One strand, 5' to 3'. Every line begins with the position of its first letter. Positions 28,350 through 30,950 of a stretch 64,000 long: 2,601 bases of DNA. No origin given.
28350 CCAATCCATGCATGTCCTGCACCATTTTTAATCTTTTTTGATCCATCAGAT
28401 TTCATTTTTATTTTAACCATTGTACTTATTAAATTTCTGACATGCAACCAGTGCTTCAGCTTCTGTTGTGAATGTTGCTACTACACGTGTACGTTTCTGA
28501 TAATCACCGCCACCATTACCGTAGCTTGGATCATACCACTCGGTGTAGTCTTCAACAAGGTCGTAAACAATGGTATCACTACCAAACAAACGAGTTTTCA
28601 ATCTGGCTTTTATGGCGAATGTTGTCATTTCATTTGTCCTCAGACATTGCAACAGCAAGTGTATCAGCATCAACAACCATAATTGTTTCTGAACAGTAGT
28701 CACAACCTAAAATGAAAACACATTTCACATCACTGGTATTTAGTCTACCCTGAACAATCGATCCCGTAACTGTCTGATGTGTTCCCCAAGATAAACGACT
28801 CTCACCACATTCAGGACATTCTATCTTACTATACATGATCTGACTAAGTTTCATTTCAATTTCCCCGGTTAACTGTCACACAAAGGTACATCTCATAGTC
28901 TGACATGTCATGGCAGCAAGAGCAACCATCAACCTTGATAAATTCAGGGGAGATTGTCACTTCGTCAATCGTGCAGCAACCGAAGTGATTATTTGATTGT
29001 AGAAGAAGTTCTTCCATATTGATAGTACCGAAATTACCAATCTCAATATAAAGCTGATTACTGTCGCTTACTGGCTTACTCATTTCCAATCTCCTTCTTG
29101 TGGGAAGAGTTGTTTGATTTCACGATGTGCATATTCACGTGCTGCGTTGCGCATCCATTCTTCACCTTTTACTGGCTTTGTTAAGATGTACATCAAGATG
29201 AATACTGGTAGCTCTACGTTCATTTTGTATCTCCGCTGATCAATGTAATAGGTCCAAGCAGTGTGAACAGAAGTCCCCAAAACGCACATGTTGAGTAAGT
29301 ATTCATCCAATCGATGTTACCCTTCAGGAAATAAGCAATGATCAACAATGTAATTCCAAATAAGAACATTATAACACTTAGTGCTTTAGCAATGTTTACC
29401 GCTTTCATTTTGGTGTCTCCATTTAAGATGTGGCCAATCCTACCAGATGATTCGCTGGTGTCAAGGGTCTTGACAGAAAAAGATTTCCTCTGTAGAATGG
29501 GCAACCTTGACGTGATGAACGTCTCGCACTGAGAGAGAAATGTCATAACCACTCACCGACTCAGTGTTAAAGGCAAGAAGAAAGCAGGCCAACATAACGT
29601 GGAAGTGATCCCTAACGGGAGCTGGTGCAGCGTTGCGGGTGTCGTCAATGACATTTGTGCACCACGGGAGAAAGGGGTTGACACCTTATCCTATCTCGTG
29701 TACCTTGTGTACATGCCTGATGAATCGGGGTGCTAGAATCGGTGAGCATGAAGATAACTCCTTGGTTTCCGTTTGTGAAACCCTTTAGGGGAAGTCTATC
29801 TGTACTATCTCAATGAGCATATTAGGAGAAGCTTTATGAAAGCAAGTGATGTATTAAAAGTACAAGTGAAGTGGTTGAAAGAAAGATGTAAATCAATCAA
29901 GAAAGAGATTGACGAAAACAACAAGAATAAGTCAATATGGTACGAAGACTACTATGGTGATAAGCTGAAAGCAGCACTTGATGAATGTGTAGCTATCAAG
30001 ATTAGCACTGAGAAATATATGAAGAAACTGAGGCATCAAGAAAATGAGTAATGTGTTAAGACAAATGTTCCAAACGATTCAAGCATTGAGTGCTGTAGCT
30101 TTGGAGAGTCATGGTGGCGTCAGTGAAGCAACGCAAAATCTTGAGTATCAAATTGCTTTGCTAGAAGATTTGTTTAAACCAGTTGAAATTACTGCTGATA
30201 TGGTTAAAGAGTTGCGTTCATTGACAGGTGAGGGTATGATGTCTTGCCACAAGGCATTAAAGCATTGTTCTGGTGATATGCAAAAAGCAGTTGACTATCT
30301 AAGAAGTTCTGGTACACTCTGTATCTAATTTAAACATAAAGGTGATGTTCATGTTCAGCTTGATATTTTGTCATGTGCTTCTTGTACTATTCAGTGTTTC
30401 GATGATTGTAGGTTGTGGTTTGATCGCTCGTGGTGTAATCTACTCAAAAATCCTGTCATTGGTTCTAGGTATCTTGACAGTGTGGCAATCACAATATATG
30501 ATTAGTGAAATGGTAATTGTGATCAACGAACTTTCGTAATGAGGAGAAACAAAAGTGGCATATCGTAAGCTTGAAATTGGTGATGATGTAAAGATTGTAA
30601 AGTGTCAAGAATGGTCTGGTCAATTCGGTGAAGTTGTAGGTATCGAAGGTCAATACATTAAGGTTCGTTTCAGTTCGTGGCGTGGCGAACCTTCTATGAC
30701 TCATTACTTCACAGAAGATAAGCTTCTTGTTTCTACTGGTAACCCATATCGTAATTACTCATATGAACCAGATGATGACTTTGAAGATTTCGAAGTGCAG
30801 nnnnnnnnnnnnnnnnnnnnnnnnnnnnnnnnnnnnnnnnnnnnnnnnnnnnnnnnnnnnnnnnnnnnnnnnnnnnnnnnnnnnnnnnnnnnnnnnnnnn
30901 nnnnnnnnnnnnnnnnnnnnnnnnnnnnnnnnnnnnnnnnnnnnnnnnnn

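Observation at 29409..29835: Divergent back-to-back early promoters plus a roughly 330-nt GC-rich, hairpin-rich untranslated leader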

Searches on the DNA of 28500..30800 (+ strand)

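Call 4: search_rna_families(source=window, start=28500, end=30800, threshold=evalue, max_evalue=10, show_alignments=3)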
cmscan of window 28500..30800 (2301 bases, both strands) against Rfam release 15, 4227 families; matches with E-value up to 10: 3.
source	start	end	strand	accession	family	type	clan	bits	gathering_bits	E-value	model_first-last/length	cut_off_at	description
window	30481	30501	+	RF01109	SBRMV1_UPD-PKd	Cis-reg;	-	21.6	33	0.71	1-21/21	no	Pseudoknot of upstream pseudoknot domain (UPD) of the 3'UTR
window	28617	28681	+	RF04039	mir-2242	Gene; miRNA;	-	15.8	70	7.9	1-95/95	no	mir-2242 microRNA precursor family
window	30236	30293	-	RF01929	bxd_1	Gene; lncRNA;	-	15.1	75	3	1-86/86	no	Bithoraxoid conserved region 1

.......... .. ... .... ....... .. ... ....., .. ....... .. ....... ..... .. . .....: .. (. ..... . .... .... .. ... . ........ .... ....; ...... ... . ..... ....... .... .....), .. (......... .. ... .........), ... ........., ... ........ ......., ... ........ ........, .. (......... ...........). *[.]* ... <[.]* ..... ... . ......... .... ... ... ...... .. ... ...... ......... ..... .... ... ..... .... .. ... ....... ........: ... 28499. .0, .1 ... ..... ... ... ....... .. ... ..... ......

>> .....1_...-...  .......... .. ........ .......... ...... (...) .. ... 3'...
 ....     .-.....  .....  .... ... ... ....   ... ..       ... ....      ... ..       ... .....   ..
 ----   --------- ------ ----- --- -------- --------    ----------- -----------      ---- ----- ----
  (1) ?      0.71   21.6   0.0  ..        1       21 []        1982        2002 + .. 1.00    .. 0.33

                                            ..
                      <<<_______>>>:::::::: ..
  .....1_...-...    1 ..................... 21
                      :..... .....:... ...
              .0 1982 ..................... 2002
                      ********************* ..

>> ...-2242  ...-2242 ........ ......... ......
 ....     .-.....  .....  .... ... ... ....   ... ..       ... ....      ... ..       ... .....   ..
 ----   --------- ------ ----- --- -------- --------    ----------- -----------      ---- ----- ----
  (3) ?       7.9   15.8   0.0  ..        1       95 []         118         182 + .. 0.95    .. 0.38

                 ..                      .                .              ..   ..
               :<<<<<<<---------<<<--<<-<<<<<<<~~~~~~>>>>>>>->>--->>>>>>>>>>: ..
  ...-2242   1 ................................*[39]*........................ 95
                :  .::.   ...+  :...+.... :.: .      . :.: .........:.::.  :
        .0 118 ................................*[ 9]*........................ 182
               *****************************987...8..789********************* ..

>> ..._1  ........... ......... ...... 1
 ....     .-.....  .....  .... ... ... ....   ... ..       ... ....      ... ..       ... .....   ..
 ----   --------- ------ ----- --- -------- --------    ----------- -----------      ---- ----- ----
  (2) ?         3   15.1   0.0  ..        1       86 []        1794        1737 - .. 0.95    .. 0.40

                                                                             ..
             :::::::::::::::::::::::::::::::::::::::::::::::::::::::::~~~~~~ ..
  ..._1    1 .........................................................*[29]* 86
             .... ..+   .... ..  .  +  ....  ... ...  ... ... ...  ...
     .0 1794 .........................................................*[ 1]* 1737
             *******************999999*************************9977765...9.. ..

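Call 7: search_dna_similar(query=window:29300-29950:+, collection=phages, mode=distant, max_rows=40)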
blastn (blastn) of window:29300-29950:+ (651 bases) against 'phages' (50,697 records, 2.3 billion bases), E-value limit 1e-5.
Records with a match: 3; places in all: 3; records where one place covers at least 80% of the query: 0.
Best place of each record, by identity: 60-80% 3.
By first word of the organism name: Pseudomonas 3.
By host as written in the record: Pseudomonas putida PpG1 2; Pseudomonas plecoglossicida XSDHY-P 1.
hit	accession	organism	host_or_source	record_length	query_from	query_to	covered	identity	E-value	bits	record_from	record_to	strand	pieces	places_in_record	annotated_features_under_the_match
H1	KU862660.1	Pseudomonas phage phiPMW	Pseudomonas putida PpG1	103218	231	413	28%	73.8%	1e-17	98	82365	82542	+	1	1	hypothetical protein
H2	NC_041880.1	Pseudomonas phage phiPMW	Pseudomonas putida PpG1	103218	231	413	28%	73.8%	1e-17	98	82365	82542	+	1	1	hypothetical protein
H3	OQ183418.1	Pseudomonas phage vB_PpS_SYP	Pseudomonas plecoglossicida XSDHY-P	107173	169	282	18%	72.3%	2e-6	59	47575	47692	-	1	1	hypothetical protein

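Call 8: get_annotated_region(hit=H1, flank=3000)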
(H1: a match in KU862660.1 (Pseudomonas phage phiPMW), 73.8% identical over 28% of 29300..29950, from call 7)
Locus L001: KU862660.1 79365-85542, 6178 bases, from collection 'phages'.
description: Pseudomonas phage phiPMW, complete genome.
organism: Pseudomonas phage phiPMW (NCBI taxid 1815582)
taxonomy: Viruses; Duplodnaviria; Heunggongvirae; Uroviricota; Caudoviricetes; Plaisancevirus; Plaisancevirus PMW
host: Pseudomonas putida PpG1; source: -; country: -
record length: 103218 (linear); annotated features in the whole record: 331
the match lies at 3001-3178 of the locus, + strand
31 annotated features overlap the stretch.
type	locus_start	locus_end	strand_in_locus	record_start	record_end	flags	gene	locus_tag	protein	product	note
CDS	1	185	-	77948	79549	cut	-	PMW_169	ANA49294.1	putative DNA helicase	PMW_gp169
CDS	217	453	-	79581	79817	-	-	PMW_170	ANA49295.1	hypothetical protein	PMW_gp170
CDS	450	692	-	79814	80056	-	-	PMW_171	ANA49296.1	hypothetical protein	PMW_gp171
regulatory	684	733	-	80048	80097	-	-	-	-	promoter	putative Sigma70 promoter element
CDS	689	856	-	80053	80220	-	-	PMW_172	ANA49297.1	hypothetical protein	PMW_gp172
regulatory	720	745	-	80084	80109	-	-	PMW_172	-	promoter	putative phage specific promoter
CDS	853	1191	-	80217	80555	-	-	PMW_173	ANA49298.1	hypothetical protein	PMW_gp173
regulatory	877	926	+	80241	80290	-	-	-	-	promoter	putative Sigma70 promoter element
CDS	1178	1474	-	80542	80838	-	-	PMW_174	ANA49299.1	hypothetical protein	PMW_gp174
CDS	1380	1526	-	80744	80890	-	-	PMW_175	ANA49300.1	hypothetical protein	PMW_gp175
CDS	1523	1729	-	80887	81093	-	-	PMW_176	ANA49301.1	hypothetical protein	PMW_gp176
CDS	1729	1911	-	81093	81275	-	-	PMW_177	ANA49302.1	hypothetical protein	PMW_gp177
CDS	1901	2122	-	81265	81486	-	-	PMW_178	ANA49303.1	hypothetical protein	PMW_gp178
CDS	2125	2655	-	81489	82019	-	-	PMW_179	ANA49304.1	hypothetical protein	PMW_gp179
CDS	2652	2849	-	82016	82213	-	-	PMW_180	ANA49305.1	hypothetical protein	PMW_gp180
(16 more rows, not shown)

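Call 9: get_annotated_region(hit=H3, flank=3000)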
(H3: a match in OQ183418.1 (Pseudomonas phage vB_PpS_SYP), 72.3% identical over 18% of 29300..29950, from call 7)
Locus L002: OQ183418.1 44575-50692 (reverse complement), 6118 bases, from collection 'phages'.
description: Pseudomonas phage vB_PpS_SYP, complete genome.
organism: Pseudomonas phage vB_PpS_SYP (NCBI taxid 3020390)
taxonomy: Viruses; Duplodnaviria; Heunggongvirae; Uroviricota; Caudoviricetes
host: Pseudomonas plecoglossicida XSDHY-P; source: river lake; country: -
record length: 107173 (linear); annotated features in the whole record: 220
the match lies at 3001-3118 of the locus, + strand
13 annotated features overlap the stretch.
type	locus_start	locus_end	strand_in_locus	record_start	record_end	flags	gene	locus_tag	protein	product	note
CDS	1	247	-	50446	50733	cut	-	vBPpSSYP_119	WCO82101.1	hypothetical protein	-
CDS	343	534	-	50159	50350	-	-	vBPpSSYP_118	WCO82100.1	hypothetical protein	-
CDS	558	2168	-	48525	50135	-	-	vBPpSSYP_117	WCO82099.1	superfamily I DNA and RNA helicase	-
CDS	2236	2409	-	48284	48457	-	-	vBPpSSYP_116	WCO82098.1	hypothetical protein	-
CDS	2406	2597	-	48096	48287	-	-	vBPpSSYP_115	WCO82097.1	hypothetical protein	-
CDS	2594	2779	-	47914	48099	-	-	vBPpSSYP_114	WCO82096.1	hypothetical protein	-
CDS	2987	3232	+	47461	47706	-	-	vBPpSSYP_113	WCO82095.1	hypothetical protein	-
CDS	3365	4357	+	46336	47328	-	-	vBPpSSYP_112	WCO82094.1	hypothetical protein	-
CDS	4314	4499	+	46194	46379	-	-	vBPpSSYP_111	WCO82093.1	hypothetical protein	-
CDS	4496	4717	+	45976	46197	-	-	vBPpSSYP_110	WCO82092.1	hypothetical protein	-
CDS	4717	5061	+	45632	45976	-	-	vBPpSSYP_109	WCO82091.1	hypothetical protein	-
CDS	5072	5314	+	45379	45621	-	-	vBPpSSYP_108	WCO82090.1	hypothetical protein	-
CDS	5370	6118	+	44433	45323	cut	-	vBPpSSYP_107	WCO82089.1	band 7 protein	-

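Call 40: search_rna_families(sources=[L238, L234, L002, L236, L237], threshold=evalue, max_evalue=1)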
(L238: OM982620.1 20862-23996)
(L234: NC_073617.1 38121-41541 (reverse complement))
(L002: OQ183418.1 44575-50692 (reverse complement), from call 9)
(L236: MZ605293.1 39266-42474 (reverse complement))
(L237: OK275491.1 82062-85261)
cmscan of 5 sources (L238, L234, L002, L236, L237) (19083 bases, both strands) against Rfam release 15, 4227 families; matches with E-value up to 1: 5.
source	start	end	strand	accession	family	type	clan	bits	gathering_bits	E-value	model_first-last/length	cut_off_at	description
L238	2741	2827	+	RF00005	tRNA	Gene; tRNA;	CL00001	54.4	29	1.9e-09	1-71/71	no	tRNA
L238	2570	2641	+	RF00005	tRNA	Gene; tRNA;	CL00001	53.4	29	3.4e-09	1-71/71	no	tRNA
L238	2776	2827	-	RF04351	Plastid-psbl-rps4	Cis-reg;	-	37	68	0.00011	1-53/53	no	Plastid-psbl-rps4 3UTR RNA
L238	2570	2642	-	RF04354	Plastid-ycf2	Cis-reg;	-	29.3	65.7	0.016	1-75/75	no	Plastid-ycf2 5UTR RNA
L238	1546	1642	+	RF00283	SCARNA18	Gene; snRNA; snoRNA; scaRNA;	-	24.4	40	0.13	1-83/83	no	small Cajal body-specific RNA 18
